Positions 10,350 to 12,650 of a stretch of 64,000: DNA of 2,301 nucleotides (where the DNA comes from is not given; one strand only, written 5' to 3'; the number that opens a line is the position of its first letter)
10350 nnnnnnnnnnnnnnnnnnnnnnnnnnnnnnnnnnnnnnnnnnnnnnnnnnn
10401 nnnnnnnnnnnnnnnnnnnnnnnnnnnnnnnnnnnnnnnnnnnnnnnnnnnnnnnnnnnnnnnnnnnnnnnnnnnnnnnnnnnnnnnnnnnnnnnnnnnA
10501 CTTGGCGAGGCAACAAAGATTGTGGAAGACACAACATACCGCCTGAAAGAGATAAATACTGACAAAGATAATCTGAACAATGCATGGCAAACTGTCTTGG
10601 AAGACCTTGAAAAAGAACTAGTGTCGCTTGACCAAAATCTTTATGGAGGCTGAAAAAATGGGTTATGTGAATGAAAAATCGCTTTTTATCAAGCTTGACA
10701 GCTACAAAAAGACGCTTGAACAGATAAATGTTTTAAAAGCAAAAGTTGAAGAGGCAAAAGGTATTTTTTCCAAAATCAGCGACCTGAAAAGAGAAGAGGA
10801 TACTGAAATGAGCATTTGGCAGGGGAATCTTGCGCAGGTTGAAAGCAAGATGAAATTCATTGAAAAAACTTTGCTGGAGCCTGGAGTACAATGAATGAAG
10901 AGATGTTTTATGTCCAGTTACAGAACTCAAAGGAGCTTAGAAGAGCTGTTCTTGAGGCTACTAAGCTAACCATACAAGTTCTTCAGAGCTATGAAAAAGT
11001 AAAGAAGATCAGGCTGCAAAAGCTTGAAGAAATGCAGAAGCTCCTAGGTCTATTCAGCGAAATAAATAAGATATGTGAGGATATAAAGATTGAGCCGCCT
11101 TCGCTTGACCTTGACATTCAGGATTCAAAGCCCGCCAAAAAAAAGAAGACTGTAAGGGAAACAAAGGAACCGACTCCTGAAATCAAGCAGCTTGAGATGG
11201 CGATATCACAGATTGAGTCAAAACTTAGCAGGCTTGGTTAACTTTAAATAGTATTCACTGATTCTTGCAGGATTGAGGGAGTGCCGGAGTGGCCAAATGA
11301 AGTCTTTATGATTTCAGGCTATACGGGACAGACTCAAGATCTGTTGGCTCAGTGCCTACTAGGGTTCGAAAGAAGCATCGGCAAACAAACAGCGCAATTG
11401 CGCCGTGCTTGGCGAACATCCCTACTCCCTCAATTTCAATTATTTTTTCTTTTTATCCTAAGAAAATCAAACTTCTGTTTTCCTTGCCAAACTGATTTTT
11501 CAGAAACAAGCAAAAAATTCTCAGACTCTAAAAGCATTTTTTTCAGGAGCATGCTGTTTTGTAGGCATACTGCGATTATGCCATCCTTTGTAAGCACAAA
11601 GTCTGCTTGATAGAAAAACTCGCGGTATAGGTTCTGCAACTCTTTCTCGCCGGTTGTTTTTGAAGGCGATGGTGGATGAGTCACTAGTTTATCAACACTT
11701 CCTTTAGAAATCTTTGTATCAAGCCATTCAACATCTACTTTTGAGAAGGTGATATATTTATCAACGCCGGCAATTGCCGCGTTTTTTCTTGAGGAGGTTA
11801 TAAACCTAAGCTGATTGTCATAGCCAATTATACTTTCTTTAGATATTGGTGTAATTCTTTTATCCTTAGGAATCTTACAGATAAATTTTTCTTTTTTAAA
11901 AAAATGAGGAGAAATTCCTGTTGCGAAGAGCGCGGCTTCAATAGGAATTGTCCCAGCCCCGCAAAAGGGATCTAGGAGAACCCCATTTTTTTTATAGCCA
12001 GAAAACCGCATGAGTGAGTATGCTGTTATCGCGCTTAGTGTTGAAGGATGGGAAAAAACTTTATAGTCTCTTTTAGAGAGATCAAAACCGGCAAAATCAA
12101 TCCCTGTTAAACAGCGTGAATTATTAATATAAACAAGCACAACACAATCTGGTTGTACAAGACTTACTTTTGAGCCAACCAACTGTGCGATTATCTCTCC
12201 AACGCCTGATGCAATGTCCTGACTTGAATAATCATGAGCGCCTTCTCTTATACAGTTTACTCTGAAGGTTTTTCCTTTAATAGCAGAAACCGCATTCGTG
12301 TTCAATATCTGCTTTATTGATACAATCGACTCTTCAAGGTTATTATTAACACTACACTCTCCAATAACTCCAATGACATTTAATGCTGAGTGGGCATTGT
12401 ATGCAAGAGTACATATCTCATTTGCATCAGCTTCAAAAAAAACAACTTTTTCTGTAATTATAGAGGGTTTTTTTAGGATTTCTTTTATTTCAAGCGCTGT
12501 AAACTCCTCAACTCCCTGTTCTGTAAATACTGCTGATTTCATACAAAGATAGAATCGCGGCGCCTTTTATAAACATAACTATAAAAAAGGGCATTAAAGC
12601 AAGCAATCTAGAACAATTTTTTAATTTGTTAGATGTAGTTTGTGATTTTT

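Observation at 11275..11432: tRNA-Leu(CAA) interrupted by two non-canonical introns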

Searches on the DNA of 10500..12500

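Call 4: search_rna_families(source=window, start=11200, end=11500, threshold=evalue, max_evalue=10, show_alignments=5)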
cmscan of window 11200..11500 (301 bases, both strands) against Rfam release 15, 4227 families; matches with E-value up to 10: 4.
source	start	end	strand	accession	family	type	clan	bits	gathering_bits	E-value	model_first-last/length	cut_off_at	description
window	11397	11471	-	RF04335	Plastid-rpl20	Cis-reg;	-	22.4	53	0.48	1-80/80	no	Plastid-rpl20 3UTR RNA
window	11364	11481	+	RF01775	RsaOG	Gene; sRNA;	-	21.6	50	0.31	1-147/147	no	RNA S.aureus Orsay G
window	11220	11315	-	RF00108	SNORD116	Gene; snRNA; snoRNA; CD-box;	-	17.8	35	1.6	1-92/92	no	Small nucleolar RNA SNORD116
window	11369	11431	-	RF02463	Ms_AS-1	Gene; sRNA;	-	12.4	37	5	1-98/98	no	Mycobacterium sRNA Ms_AS-1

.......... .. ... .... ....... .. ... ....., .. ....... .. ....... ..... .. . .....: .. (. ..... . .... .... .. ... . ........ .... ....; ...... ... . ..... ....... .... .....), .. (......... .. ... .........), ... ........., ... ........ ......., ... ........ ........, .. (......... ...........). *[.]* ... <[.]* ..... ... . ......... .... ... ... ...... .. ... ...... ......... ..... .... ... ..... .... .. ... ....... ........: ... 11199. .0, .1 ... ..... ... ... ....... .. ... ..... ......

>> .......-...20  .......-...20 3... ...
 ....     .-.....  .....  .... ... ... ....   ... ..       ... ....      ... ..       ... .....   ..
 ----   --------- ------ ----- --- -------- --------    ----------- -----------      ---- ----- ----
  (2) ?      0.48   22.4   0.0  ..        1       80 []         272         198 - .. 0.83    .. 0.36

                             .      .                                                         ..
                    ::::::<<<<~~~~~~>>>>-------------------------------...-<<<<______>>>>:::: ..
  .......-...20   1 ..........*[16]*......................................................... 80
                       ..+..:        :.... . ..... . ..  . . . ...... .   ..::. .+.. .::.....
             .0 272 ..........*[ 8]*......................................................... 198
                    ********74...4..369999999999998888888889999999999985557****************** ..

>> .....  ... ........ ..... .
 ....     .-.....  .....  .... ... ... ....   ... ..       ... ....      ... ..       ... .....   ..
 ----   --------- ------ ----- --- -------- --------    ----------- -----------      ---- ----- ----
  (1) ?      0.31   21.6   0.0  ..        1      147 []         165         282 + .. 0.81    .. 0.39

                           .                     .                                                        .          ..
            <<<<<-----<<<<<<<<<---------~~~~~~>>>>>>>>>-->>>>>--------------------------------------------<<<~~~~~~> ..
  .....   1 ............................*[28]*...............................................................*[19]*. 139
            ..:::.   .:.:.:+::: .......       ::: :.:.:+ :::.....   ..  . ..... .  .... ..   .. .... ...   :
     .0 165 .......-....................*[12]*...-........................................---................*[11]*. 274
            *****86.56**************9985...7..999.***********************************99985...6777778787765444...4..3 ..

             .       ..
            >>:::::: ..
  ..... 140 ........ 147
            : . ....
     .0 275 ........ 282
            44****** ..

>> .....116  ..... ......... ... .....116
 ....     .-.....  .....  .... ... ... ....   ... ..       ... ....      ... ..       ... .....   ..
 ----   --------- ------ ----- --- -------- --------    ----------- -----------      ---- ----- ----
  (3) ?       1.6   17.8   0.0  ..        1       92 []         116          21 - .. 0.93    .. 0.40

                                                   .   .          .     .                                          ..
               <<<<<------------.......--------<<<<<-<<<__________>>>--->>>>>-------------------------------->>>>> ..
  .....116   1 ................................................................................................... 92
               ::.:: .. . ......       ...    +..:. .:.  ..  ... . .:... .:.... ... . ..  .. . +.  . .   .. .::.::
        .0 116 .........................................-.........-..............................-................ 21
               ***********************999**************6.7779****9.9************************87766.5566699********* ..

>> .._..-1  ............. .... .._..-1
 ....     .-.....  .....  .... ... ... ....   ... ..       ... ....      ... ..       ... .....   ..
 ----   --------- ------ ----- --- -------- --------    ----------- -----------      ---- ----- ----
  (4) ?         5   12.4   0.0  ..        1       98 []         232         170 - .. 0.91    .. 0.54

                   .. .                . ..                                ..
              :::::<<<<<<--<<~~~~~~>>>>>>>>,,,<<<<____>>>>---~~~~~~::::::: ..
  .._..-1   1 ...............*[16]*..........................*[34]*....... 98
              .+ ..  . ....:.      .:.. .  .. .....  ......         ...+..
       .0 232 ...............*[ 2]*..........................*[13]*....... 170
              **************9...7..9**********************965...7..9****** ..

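Call 55: search_with_rna_model(model_id=R1, source=window, start=10500, end=12500, filters=off, max_evalue=10, show_alignments=3)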
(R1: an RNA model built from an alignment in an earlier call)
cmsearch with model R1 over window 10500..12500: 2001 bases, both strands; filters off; matches with E-value up to 10: 6.
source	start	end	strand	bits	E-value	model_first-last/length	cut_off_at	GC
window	11281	11377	+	44.3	4.7e-10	1-84/84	no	0.48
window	11897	11992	-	4.3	1.9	1-84/84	no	0.45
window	11930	11963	+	3.9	2.4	1-84/84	no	0.62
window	10940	10985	+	2.5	5.2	1-84/84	no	0.41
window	11795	11807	+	1.6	8.6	62-74/84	no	0.31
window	11391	11403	-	1.5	9.2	1-84/84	no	0.62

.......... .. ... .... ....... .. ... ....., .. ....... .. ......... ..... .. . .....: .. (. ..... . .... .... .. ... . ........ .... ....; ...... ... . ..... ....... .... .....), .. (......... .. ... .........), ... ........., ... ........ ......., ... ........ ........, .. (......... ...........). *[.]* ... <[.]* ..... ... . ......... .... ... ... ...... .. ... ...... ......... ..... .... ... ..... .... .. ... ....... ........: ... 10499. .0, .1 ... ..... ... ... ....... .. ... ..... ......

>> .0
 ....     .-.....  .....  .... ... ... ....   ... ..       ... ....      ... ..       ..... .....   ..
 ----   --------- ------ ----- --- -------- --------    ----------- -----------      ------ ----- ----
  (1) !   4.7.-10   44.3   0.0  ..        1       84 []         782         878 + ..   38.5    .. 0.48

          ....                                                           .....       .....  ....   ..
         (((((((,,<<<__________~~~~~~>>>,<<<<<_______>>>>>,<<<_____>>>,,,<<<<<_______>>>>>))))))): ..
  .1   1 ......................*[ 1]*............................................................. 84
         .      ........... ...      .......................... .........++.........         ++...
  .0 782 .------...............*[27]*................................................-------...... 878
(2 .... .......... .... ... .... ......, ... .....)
